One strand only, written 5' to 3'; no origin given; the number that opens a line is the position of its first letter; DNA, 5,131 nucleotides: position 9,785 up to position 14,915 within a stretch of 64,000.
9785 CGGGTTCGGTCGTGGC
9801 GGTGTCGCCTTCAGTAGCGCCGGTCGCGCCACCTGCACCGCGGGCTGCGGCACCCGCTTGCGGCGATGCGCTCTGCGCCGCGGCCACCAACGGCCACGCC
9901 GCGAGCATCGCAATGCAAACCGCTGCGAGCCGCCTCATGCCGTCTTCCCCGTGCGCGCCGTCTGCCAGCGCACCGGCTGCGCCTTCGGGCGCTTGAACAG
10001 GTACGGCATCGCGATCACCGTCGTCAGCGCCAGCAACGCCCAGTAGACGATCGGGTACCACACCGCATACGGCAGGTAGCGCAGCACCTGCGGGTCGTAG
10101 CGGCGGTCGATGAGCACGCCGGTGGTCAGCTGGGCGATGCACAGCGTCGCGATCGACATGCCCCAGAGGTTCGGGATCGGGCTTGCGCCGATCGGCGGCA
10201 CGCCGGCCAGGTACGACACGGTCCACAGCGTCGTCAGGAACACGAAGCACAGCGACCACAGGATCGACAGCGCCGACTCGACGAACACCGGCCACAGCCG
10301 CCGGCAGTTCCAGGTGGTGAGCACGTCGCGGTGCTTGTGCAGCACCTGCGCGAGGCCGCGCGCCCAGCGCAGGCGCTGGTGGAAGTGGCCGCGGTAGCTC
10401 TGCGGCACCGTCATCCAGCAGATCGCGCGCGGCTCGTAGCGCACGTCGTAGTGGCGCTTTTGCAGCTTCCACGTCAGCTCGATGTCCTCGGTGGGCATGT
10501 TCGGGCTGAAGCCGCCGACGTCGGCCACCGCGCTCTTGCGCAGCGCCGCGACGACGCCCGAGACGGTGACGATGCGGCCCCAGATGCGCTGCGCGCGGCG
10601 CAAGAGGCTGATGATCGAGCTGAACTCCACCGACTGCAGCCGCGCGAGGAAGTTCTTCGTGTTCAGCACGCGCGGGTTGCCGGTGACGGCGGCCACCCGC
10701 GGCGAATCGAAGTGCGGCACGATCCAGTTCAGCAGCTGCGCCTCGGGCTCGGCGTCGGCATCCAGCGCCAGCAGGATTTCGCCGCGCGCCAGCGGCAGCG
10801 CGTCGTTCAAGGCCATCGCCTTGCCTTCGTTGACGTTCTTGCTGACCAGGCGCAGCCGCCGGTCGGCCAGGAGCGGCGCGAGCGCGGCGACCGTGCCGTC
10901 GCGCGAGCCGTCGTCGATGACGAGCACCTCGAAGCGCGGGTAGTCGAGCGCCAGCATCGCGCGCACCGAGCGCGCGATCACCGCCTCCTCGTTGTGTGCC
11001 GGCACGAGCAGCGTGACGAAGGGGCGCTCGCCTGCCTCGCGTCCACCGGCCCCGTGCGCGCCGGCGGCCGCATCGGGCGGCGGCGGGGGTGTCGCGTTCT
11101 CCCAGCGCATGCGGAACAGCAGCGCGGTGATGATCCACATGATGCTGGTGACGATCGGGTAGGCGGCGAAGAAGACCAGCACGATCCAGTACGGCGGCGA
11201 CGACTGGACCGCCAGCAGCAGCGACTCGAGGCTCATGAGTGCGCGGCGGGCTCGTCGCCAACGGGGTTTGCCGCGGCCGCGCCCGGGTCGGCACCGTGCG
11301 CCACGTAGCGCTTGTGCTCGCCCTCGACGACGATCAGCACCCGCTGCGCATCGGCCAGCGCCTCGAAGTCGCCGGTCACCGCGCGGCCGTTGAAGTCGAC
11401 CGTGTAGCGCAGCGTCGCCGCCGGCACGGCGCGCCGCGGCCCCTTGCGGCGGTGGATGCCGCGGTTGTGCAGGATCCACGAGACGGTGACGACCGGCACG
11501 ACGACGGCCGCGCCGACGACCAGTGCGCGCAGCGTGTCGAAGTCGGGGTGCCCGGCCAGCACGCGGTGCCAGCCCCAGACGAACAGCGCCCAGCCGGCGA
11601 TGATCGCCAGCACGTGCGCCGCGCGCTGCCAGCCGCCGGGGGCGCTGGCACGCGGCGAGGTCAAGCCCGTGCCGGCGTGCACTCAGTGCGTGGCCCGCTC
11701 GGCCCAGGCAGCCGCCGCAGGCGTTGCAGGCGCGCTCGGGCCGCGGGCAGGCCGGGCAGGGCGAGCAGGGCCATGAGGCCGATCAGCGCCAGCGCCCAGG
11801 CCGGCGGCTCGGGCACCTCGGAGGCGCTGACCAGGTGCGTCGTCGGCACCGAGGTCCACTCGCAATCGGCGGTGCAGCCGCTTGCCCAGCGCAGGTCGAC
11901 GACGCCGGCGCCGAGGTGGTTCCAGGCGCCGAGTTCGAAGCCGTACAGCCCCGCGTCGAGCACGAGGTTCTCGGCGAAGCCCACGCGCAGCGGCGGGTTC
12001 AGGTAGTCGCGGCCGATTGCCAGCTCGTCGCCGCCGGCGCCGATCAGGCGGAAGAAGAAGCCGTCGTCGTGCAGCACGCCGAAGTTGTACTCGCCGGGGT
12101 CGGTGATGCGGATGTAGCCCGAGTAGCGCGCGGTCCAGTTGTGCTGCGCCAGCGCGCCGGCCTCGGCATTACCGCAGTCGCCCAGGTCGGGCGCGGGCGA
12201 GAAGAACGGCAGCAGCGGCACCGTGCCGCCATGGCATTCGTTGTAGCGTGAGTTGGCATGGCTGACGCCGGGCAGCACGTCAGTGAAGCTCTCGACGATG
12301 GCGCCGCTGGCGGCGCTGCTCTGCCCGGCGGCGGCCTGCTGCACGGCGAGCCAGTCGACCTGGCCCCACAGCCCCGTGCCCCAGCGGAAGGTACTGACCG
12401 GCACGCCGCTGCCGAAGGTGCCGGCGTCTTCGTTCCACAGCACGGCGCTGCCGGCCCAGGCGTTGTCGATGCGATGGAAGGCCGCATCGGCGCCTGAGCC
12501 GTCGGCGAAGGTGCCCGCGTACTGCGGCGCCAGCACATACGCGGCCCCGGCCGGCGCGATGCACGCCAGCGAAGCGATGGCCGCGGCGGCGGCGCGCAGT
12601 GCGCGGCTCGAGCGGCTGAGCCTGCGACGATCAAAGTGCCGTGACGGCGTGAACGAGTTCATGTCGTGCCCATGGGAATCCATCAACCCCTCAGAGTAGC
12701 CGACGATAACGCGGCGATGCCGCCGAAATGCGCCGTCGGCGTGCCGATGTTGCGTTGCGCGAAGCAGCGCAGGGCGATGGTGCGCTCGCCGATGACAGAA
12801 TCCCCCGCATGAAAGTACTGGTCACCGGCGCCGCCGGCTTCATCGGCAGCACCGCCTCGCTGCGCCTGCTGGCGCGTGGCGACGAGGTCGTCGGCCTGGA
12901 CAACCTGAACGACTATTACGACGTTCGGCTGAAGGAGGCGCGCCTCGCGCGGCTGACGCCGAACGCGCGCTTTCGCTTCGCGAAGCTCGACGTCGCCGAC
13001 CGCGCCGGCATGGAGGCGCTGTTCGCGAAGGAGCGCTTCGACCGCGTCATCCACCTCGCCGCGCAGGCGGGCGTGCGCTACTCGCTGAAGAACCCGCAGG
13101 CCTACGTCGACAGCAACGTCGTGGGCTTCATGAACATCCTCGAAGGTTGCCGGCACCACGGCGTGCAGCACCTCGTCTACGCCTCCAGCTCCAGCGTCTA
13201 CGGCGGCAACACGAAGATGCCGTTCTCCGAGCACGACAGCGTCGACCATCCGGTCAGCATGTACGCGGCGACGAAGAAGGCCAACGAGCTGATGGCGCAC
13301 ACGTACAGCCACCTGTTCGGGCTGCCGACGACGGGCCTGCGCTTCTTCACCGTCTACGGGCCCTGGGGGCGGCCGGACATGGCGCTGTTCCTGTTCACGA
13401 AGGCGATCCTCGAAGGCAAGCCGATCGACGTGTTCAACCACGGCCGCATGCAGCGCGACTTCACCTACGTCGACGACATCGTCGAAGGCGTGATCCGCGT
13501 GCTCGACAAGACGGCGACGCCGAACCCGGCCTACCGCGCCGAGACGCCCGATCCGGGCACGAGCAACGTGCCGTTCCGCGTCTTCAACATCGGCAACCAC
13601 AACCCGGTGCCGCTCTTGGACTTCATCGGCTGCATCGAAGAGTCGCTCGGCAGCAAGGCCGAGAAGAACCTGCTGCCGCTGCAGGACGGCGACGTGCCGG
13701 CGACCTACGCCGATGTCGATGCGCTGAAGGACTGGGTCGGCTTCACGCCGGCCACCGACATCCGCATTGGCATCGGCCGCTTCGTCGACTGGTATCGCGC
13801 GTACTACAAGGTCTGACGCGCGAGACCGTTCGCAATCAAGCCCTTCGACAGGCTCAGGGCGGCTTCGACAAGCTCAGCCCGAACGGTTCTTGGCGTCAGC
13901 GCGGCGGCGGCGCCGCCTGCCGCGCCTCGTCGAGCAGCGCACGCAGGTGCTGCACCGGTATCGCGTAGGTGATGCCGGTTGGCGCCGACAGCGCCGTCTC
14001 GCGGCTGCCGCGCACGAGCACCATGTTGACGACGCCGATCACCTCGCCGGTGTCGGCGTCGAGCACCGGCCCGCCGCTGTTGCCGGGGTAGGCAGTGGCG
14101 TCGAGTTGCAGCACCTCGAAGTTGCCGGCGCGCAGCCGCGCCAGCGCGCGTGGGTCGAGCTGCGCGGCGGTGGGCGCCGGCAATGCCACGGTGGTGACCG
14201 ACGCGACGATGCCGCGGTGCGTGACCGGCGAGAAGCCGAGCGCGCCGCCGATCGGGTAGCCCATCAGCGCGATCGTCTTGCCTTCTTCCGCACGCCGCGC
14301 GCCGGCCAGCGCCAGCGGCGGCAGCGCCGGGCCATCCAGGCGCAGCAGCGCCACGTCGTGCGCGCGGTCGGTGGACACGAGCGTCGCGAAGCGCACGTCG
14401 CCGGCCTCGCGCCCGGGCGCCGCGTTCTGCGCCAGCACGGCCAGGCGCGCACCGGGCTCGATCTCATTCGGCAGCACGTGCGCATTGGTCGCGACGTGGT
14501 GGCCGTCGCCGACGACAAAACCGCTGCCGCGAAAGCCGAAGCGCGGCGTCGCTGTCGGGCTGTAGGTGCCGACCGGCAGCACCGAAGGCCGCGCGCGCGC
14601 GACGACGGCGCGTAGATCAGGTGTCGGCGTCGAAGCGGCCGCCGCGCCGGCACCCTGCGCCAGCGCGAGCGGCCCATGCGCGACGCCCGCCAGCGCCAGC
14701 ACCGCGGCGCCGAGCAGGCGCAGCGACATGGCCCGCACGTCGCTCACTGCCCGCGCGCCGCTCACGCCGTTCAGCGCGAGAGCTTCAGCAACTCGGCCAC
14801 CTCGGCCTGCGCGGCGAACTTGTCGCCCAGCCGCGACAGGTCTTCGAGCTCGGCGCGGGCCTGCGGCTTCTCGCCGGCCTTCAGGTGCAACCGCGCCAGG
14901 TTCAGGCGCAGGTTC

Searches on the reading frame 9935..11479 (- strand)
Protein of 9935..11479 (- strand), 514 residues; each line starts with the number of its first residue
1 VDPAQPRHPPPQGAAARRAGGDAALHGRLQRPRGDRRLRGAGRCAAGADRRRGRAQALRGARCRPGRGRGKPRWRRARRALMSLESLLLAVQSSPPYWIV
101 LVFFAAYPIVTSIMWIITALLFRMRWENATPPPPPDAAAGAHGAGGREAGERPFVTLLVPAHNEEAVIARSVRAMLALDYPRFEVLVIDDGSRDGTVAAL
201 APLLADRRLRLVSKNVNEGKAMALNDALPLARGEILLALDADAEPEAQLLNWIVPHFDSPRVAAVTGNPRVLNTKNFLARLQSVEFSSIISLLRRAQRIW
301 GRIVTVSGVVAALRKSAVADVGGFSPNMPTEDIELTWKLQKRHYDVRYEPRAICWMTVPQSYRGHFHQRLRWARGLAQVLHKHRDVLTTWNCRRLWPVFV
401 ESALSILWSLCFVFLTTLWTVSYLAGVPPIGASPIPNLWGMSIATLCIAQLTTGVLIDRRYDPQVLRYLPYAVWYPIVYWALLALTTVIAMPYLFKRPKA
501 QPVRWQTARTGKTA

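Call 11: search_protein_families(library=ncbifam, proteins=[window:9935-11479:-], max_evalue=0.00001)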
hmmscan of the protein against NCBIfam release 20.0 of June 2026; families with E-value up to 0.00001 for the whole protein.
window:9935-11479:- (514 aa): 21 families
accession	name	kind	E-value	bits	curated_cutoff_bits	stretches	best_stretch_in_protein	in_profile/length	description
TIGR03937.1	PgaC_IcaA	equivalog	2e-118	395.9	422.3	1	102-507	3-403/407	poly-beta-1,6-N-acetyl-D-glucosamine synthase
TIGR03965.1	mycofact_glyco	equivalog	5.2e-30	104.7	280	1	152-389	73-313/467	mycofactocin biosynthesis glycosyltransferase MftF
TIGR03030.1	CelA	equivalog_domain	3.2e-22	78.3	699.1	1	150-382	128-383/714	UDP-forming cellulose synthase catalytic subunit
NF041875.1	EPS_EpsD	equivalog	7e-21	75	370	1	158-386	4-237/325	exopolysaccharide biosynthesis glycosyltransferase EpsD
TIGR04242.1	nodulat_NodC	equivalog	7.6e-20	71.2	550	1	148-398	43-300/395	chitooligosaccharide synthase NodC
TIGR03111.1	glyc2_xrt_Gpos1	hypoth_equivalog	1.2e-18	67.1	363.95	1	149-424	45-331/439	TIGR03111 family XrtG-associated glycosyltransferase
NF008558.0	PRK11498.1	equivalog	1.3e-17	63.1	992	1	151-381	271-506/872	UDP-forming cellulose synthase catalytic subunit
TIGR04283.1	glyco_like_mftF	equivalog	4.3e-15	55.9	182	1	156-343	2-173/221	TIGR04283 family arsenosugar biosynthesis glycosyltransferase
NF053846.1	glyco_with_XrtP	equivalog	6.5e-14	51.4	520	1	157-389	45-311/440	XrtP-associated glycosyltransferase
NF047683.1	TeichurnBiosyTuaG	equivalog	6.7e-12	45.6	400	1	151-245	4-99/252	teichuronic acid biosynthesis protein TuaG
NF041865.1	EpsU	equivalog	2e-10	40.2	700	1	155-458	41-346/394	exopolysaccharide biosynthesis GT2 family glycosyltransferase EpsU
TIGR03472.1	HpnI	equivalog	1.7e-09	37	310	1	105-379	8-275/373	bacteriohopanetetrol glucosamine biosynthesis glycosyltransferase HpnI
TIGR03469.1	HpnB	hypoth_equivalog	3.9e-09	36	379.25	1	151-259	42-162/386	hopene-associated glycosyltransferase HpnB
TIGR04017.1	WcaA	equivalog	2.4e-08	33.9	495.75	1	151-253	3-106/279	colanic acid biosynthesis glycosyltransferase WcaA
NF007453.0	PRK10018.1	equivalog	2.8e-08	33.8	382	1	151-250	4-104/280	colanic acid biosynthesis glycosyltransferase WcaA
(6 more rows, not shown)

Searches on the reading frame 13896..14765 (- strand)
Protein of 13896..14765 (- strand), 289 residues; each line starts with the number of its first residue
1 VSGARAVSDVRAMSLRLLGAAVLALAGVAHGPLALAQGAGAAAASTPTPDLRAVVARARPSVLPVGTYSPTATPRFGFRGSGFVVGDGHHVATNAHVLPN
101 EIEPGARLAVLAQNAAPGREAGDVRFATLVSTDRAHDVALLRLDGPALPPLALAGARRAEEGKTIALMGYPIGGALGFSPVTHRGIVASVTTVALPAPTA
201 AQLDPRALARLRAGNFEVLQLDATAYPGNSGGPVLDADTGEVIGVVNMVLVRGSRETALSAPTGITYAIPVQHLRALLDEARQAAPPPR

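Call 11: search_protein_families(library=ncbifam, proteins=[window:13896-14765:-], max_evalue=0.00001)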
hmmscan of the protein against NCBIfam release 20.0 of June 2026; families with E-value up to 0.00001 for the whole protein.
window:13896-14765:- (289 aa): 8 families
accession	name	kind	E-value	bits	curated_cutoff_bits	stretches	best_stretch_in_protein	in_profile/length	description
NF033740.0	MarP_fam_protase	equivalog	9.3e-22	77.6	250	1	42-246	177-351/390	MarP family serine protease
TIGR02037.1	degP_htrA_DO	subfamily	9.4e-17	61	416.2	1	77-283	59-229/434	Do family serine endopeptidase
NF041521.1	HhoA_HhoB_HtrA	equivalog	4.3e-15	55.8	450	1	79-278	58-220/335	HhoA/HhoB/HtrA family serine endopeptidase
NF008147.1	PRK10898.1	equivalog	3.3e-13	49.5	408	1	46-273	42-239/352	outer membrane-stress sensor serine endopeptidase DegS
NF047968.1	SerProtHtrA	equivalog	7.4e-12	45.3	470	1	52-280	56-255/357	serine protease HtrA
TIGR02038.1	protease_degS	equivalog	4.7e-11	42.4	422.95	1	79-276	79-241/351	outer membrane-stress sensor serine endopeptidase DegS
NF050055.1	SerProtHtrAMycob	equivalog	1.7e-08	33.8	800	1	54-279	207-404/502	serine protease HtrA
NF040960.1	MamE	equivalog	5.9e-07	28.4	800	1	55-280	101-292/659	magnetosome formation protease MamE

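Call 73: search_protein_families(library=pfam, proteins=[window:13896-14765:-], max_evalue=0.01)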
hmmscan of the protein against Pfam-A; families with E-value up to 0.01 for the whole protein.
window:13896-14765:- (289 aa): 2 families
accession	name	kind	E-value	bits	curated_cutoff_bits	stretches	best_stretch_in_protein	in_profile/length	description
PF13365.12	Trypsin_2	-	1.2e-27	97.9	27.6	1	80-245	1-144/144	Trypsin-like peptidase domain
PF00089.32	Trypsin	-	1.4e-11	45.1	20.6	1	81-257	28-206/220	Trypsin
